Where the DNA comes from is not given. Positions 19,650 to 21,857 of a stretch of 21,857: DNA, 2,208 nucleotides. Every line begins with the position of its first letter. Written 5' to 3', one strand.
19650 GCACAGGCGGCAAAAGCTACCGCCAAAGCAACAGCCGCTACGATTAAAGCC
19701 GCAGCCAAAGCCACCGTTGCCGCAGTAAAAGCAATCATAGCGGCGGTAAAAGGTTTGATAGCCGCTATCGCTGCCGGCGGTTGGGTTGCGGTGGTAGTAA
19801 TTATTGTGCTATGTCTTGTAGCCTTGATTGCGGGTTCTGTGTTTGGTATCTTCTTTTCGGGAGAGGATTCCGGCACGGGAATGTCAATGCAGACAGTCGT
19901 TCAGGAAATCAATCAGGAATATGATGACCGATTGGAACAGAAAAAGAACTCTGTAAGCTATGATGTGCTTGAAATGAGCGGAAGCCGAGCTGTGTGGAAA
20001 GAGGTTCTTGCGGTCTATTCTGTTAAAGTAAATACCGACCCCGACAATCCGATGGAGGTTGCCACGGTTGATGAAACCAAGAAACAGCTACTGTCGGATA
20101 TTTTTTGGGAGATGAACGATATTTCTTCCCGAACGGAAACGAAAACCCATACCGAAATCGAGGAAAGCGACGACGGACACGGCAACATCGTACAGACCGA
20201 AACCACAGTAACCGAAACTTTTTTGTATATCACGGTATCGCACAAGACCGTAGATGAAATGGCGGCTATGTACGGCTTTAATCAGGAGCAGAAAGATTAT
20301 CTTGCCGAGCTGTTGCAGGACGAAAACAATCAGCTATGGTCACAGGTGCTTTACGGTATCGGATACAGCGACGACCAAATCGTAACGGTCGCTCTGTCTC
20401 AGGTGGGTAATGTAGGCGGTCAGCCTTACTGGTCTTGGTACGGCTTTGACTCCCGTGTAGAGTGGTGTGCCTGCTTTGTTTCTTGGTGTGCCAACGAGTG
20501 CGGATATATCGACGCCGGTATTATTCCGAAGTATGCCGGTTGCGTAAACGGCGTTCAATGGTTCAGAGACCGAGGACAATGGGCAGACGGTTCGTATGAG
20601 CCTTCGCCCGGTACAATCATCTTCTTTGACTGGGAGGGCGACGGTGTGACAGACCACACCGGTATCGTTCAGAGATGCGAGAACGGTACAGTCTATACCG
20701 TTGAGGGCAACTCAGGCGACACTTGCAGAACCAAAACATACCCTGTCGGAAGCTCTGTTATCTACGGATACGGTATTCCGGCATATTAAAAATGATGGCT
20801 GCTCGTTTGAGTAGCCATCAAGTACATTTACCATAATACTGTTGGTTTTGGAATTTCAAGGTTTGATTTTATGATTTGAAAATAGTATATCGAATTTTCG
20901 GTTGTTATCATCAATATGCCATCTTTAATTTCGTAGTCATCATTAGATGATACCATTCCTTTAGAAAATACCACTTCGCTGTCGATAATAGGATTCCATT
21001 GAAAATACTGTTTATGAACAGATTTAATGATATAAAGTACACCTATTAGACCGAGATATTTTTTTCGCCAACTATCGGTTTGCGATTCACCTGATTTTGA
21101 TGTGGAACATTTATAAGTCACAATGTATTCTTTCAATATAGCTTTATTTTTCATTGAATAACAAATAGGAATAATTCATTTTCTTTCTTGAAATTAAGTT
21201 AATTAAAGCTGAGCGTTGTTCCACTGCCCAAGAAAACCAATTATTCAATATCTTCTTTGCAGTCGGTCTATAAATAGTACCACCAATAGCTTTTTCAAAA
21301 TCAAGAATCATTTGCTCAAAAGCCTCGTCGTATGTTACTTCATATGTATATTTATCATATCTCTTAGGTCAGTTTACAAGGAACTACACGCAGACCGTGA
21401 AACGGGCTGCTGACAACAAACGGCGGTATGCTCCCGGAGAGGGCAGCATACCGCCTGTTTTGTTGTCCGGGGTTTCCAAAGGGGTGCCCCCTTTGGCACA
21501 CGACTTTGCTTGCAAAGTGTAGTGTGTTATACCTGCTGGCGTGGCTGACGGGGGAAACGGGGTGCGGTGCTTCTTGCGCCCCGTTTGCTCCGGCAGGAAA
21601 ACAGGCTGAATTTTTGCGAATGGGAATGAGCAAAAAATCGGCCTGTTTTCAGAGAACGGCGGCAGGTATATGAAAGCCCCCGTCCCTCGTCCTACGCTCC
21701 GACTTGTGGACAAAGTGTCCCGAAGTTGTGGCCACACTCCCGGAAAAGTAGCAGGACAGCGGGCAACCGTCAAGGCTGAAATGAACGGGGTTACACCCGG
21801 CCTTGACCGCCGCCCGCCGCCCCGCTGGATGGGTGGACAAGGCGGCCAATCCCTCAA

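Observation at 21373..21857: At least 485 nt of GC-rich, non-coding, hairpin-dense sequence of unknown class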

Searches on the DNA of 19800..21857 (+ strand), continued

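Call 26: get_annotated_region(hit=H5, flank=6000)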
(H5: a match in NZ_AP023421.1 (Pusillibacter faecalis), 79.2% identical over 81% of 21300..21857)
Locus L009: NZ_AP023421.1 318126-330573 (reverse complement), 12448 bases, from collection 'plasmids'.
description: Pusillibacter faecalis strain MM59 plasmid pMM59_01
organism: Pusillibacter faecalis (NCBI taxid 2714358)
taxonomy: Bacteria; Bacillota; Clostridia; Eubacteriales; Oscillospiraceae; Pusillibacter; Pusillibacter faecalis
host: -; source: Homo sapiens; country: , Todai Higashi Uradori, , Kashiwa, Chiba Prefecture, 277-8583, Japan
typing (MOB-suite, as given by PLSDB): conjugative; relaxase MOBQ,MOBV; mating-pair formation MPF_T
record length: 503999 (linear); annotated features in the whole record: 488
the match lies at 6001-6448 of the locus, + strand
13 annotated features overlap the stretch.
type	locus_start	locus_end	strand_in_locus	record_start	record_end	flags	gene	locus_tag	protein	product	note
CDS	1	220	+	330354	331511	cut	mltG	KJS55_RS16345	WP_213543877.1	endolytic transglycosylase MltG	GO:0071555 - cell wall organization [Evidence IEA]; GO:0009252 - peptidoglycan biosynthetic process [Evidence IEA]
CDS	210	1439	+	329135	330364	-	-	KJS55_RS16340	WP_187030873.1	U32 family peptidase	-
CDS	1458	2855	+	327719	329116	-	-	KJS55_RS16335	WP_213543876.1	FAD-binding protein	-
CDS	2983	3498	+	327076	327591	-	-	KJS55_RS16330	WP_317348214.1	RNA polymerase sigma factor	GO:0006352 - DNA-templated transcription initiation [Evidence IEA]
CDS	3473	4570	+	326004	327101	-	-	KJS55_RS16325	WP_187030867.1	hypothetical protein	-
CDS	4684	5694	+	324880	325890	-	-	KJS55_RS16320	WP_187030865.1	YeiH family protein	-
CDS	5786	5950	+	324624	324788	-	-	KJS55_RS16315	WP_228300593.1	helix-turn-helix transcriptional regulator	-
predicted_resistance_gene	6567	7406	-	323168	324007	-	aadE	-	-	aminoglycoside 6-adenylyltransferase AadE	predicted by amrfinderplus; class AMINOGLYCOSIDE; identity 100.0%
CDS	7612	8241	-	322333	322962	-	-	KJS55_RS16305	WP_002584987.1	alpha/beta hydrolase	-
CDS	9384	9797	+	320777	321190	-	-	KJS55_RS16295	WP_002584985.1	cysteine-rich VLP domain-containing protein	-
CDS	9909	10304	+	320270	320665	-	-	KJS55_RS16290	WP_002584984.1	replication initiator protein A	-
CDS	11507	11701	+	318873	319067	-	-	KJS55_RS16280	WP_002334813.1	hypothetical protein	-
CDS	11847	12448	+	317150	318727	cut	-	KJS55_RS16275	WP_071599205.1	recombinase family protein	GO:0006310 - DNA recombination [Evidence IEA]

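Call 27: get_annotated_region(hit=H9, flank=4000)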
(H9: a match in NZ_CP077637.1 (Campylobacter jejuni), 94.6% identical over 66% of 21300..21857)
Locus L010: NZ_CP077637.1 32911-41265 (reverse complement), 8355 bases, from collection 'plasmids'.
description: Campylobacter jejuni strain R19.1007 plasmid pR19.1007_53.9k, complete sequence
organism: Campylobacter jejuni (NCBI taxid 197)
taxonomy: Bacteria; Campylobacterota; Epsilonproteobacteria; Campylobacterales; Campylobacteraceae; Campylobacter; Campylobacter jejuni
host: -; source: Homo sapiens,stool; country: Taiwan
typing (MOB-suite, as given by PLSDB): conjugative; relaxase MOBP; mating-pair formation MPF_T
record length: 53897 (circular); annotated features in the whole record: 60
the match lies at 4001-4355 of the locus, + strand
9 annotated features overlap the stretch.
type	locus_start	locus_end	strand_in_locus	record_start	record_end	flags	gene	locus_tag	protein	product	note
CDS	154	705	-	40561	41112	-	-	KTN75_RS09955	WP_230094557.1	relaxase/mobilization nuclease domain-containing protein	-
CDS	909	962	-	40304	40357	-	-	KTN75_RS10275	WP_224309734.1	cysteine-rich KTR domain-containing protein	-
predicted_resistance_gene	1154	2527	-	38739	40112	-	tet(L)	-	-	tetracycline efflux MFS transporter Tet(L)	predicted by amrfinderplus; class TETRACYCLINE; identity 99.34%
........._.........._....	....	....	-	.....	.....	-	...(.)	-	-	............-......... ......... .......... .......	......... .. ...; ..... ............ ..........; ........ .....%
CDS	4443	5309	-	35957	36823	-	-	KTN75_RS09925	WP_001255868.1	aminoglycoside 6-adenylyltransferase AadE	-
predicted_resistance_gene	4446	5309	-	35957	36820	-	aadE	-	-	aminoglycoside 6-adenylyltransferase AadE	predicted by amrfinderplus; class AMINOGLYCOSIDE; identity 100.0%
CDS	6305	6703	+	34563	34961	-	-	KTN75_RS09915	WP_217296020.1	hypothetical protein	-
predicted_resistance_gene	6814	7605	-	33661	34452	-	aph(3')-IIIa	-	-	aminoglycoside O-phosphotransferase APH(3')-IIIa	predicted by amrfinderplus; class AMINOGLYCOSIDE; identity 100.0%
CDS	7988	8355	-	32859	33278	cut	-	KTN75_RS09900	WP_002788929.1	peptidase C15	-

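Call 72: build_rna_model(alignment_id=A2, structure=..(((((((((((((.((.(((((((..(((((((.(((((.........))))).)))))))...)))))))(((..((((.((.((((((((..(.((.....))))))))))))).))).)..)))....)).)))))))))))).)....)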
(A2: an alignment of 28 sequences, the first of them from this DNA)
Model R1 built from alignment A2 (28 sequences, 154 columns); structure: as given.
model positions 150; base pairs 54; branch points 1; effective number of sequences 2.02; information 0.59 bits per position. Calibrated on 0.2 Mb of random sequence (short: E-values are rough).
structure used (alignment columns):
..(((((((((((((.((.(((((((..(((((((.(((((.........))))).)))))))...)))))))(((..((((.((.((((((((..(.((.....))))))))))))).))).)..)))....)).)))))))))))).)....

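Call 73: search_with_rna_model(model_id=R1, sources=[window, L002, L003, L004, L008, L009, L011, L012, L013, L014, L015, L016, L017, L018, L019, L020, L021, L022, L023, L024, L025, L027, L028, L029, L030, L032, L034, L035, L036, L037, L038, L039, L040, L041, L043, L044, L046, L047, L048, L050, L051, L052, L053, L054, L055, L056, L058, L059, L061, L062, L063, L064, L065, L066, L067, L068, L070, L071, L072, L073, L074, L075, L076, L077, L078, L079, L080, L081, L082, L083, L084, L085, L086, L088, L089, L090, L091, L092, L093, L094, L095, L096, L097, L098, L099, L100, L101, L102, L103, L104, L105, L107, L108, L109, L110, L111, L112, L113, L115, L116], max_evalue=0.01, make_alignment=true)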
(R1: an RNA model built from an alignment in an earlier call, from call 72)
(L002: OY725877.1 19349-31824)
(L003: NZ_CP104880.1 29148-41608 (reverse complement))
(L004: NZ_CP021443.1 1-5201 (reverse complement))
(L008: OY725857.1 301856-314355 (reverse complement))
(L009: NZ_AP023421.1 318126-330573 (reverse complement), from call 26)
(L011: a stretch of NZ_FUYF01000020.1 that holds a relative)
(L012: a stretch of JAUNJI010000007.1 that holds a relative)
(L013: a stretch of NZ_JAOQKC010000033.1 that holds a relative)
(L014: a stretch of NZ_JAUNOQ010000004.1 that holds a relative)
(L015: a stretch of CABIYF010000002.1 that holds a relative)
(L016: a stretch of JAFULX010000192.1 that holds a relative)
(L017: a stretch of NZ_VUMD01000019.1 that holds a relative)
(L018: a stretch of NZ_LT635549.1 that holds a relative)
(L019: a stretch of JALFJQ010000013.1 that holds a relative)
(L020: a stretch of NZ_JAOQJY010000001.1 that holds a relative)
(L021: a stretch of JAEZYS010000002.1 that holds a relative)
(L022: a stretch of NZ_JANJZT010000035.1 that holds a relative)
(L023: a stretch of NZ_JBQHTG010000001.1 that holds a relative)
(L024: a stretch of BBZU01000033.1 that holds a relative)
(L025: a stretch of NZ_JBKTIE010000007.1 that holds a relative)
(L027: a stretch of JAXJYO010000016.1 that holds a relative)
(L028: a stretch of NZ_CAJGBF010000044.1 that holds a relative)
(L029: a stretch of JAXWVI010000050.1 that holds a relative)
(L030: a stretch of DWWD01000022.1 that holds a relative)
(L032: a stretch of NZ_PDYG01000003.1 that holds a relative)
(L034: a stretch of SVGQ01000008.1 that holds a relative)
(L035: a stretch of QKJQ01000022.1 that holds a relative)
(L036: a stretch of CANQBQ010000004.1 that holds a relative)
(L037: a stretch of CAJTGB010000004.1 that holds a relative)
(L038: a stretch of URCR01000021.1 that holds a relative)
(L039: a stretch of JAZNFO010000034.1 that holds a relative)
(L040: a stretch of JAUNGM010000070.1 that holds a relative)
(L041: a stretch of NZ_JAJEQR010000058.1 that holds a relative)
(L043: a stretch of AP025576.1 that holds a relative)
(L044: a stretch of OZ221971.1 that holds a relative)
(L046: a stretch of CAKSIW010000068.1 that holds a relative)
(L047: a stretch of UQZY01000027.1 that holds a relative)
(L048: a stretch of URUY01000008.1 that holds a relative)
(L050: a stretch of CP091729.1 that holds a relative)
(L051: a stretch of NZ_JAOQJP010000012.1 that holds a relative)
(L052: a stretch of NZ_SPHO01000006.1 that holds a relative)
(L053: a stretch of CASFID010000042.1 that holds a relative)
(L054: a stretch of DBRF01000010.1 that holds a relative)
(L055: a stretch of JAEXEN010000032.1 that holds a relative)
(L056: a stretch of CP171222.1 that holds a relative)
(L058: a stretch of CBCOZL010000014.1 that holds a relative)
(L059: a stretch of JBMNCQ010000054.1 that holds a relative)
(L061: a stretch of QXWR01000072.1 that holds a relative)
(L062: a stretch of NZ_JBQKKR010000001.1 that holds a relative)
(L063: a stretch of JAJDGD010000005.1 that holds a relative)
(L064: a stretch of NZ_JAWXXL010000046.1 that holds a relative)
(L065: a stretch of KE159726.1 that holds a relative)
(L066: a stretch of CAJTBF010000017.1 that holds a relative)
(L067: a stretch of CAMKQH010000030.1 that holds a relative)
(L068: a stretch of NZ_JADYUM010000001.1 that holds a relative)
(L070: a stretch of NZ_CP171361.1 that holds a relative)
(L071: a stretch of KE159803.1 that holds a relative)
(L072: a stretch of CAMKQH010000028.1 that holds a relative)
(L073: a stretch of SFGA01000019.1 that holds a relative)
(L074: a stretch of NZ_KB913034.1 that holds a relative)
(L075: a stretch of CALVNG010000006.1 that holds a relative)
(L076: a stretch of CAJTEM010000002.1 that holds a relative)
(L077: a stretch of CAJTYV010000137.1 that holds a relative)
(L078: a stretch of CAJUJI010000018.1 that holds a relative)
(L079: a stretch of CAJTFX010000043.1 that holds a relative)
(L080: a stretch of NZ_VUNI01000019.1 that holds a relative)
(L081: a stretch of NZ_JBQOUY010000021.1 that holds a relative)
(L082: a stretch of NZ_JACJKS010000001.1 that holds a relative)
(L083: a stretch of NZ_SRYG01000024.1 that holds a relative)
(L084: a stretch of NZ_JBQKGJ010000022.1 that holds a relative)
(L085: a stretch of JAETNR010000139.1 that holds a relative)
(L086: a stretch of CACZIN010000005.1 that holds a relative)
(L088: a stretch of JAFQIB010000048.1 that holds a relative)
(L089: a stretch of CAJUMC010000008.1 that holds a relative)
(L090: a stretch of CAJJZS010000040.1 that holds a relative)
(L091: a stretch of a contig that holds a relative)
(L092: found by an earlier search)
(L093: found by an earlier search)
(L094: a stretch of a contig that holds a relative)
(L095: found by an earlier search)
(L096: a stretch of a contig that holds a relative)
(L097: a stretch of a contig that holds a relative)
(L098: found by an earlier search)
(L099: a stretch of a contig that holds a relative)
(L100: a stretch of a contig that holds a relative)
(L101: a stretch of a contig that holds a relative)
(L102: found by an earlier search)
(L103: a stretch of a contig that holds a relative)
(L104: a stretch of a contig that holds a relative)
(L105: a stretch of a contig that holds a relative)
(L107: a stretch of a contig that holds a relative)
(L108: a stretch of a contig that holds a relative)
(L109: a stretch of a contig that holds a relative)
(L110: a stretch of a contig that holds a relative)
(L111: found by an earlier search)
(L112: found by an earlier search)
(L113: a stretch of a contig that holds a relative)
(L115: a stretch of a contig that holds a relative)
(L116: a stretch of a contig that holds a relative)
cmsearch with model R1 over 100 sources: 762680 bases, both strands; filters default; matches with E-value up to 0.01: 74.
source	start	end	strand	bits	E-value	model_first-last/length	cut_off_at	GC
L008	6174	6323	+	174.7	5.9e-49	1-150/150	no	0.59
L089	5038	5187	+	169.9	1.7e-47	1-150/150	no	0.55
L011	305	454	-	168.3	4.8e-47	1-150/150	no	0.57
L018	7291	7440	+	166.2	2.1e-46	1-150/150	no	0.59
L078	4443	4592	-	166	2.4e-46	1-150/150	no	0.57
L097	135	284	+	164.7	5.7e-46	1-150/150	no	0.58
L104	2640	2789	-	164.7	5.7e-46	1-150/150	no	0.58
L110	6830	6979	+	164.7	5.7e-46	1-150/150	no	0.58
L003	6129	6278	+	163.6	1.2e-45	1-150/150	no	0.61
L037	7138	7287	-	163.6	1.2e-45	1-150/150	no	0.61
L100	7073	7222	-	163.6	1.2e-45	1-150/150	no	0.61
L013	6359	6508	-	163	1.9e-45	1-150/150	no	0.57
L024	197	346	+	160.6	9.9e-45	1-150/150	no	0.56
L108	6070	6219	+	160.6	9.9e-45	1-150/150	no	0.56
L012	5966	6115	-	160.4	1.1e-44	1-150/150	no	0.55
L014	6491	6640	+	159.7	1.7e-44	1-150/150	no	0.56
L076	6529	6677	-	159.4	2.2e-44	1-150/150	no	0.61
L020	1631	1780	-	158.8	3.3e-44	1-150/150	no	0.58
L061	4510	4658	+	156.3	1.8e-43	1-150/150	no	0.57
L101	3172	3320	-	156.3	1.8e-43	1-150/150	no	0.57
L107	7669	7817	-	156.3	1.8e-43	1-150/150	no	0.57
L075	5310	5457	+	155.6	2.9e-43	1-150/150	no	0.55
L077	2561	2709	-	155.3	3.8e-43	1-150/150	no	0.56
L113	2739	2887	-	155.3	3.8e-43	1-150/150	no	0.56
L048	4603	4752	-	152.6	2.3e-42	1-150/150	no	0.55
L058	301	449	+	151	7e-42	1-150/150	no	0.54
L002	6129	6293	+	145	4.4e-40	1-150/150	no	0.56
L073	91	255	-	145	4.4e-40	1-150/150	no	0.56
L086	5694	5842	-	144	8.2e-40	1-150/150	no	0.54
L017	2284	2433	+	143.5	1.2e-39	1-150/150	no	0.56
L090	176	326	+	138.5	3.8e-38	1-150/150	no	0.54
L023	6494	6643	+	134.8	4.8e-37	1-150/150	no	0.56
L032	7283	7432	-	134.8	4.8e-37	1-150/150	no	0.56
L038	34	183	+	134.8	4.8e-37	1-150/150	no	0.56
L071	7282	7431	-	134.8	4.8e-37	1-150/150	no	0.56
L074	6204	6353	+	134.8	4.8e-37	1-150/150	no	0.56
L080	4497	4646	-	134.8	4.8e-37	1-150/150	no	0.56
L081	315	464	-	134.8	4.8e-37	1-150/150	no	0.56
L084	3546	3695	-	134.8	4.8e-37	1-150/150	no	0.56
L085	1713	1862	-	134.8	4.8e-37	1-150/150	no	0.56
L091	701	850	+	134.8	4.8e-37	1-150/150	no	0.56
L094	3817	3966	+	134.8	4.8e-37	1-150/150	no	0.56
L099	7400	7549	+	134.8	4.8e-37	1-150/150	no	0.56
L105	7241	7390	-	134.8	4.8e-37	1-150/150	no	0.56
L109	4872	5021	-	134.8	4.8e-37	1-150/150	no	0.56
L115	1192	1341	-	134.8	4.8e-37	1-150/150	no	0.56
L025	4715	4843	+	126.4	1.4e-34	1-129/150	3'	0.57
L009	6130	6265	+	122.7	1.8e-33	1-150/150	no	0.6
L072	28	163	-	122.7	1.8e-33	1-150/150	no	0.6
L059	3574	3723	-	121.9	3.3e-33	1-150/150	no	0.61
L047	1197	1344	+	109.8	1.3e-29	1-150/150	no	0.53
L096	4302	4449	-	109.4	1.6e-29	1-150/150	no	0.55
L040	1223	1371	-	108.7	2.7e-29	1-150/150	no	0.54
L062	4677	4825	-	107.9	4.8e-29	1-150/150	no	0.53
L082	662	810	+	106.4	1.3e-28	1-150/150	no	0.55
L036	7168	7315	-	102.6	1.7e-27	1-150/150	no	0.51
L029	1130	1278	+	98.8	2.4e-26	1-150/150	no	0.53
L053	2884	3029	-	95.1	3e-25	1-150/150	no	0.53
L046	995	1141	-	93.1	1.2e-24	1-150/150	no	0.54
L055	6189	6335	+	90.7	6.1e-24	1-150/150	no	0.54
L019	1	111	-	79.9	1e-20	1-112/150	3'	0.59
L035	3548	3693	-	75.1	2.8e-19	1-150/150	no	0.42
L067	1244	1389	-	58.9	1.8e-14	1-150/150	no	0.42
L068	3753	3886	+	52.1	1.9e-12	1-150/150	no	0.58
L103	1562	1704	-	49.3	1.4e-11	1-150/150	no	0.46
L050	4818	4977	+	38.3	2.5e-08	1-150/150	no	0.46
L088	7288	7452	-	34.5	3.5e-07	1-150/150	no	0.58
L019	748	910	-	33.2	8.5e-07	1-150/150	no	0.54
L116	4931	5049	+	26.5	7.9e-05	1-150/150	no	0.53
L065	4318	4436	-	24.8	0.00025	1-150/150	no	0.54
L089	5111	5163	-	23.7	0.00055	74-126/150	no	0.51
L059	3734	3833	+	21.7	0.0022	20-126/150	no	0.53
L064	744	862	-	21.5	0.0026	1-150/150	no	0.55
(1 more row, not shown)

Alignment A3: 74 matches aligned to the model, 244 columns, each read 5' to 3' on its own strand. Consensus structure (alignment columns), stored with it:
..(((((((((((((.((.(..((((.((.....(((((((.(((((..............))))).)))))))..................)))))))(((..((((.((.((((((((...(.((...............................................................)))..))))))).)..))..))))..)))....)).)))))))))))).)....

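Call 86: search_dna_similar(query=window:19800-21363:+, collection=plasmids, mode=distant, max_rows=12)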
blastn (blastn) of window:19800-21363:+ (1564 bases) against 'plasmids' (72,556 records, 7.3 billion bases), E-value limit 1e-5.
Records with a match: 4; places in all: 5; records where one place covers at least 80% of the query: 0.
Best place of each record, by identity: 95-99% 1; 80-90% 1; 60-80% 2.
By first word of the organism name: Subdoligranulum 2; Monoglobus 1; Oscillibacter 1.
By predicted mobility (MOB-suite, as given by PLSDB): non-mobilizable 3; conjugative 1.
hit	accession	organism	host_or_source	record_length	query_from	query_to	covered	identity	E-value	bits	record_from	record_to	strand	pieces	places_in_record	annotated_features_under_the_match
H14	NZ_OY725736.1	Monoglobus pectinilyticus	-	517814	1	1029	66%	95.9%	0e+0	1663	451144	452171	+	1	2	CHAP domain-containing protein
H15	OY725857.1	Subdoligranulum variabile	-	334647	43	921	56%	68.0%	3e-79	304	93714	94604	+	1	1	none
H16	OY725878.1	Subdoligranulum variabile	-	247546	13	836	53%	69.3%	2e-82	315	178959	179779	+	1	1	record has no annotation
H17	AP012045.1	Oscillibacter valericigenes Sjm18-20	-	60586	601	680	5%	81.3%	7e-11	78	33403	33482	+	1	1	hypothetical protein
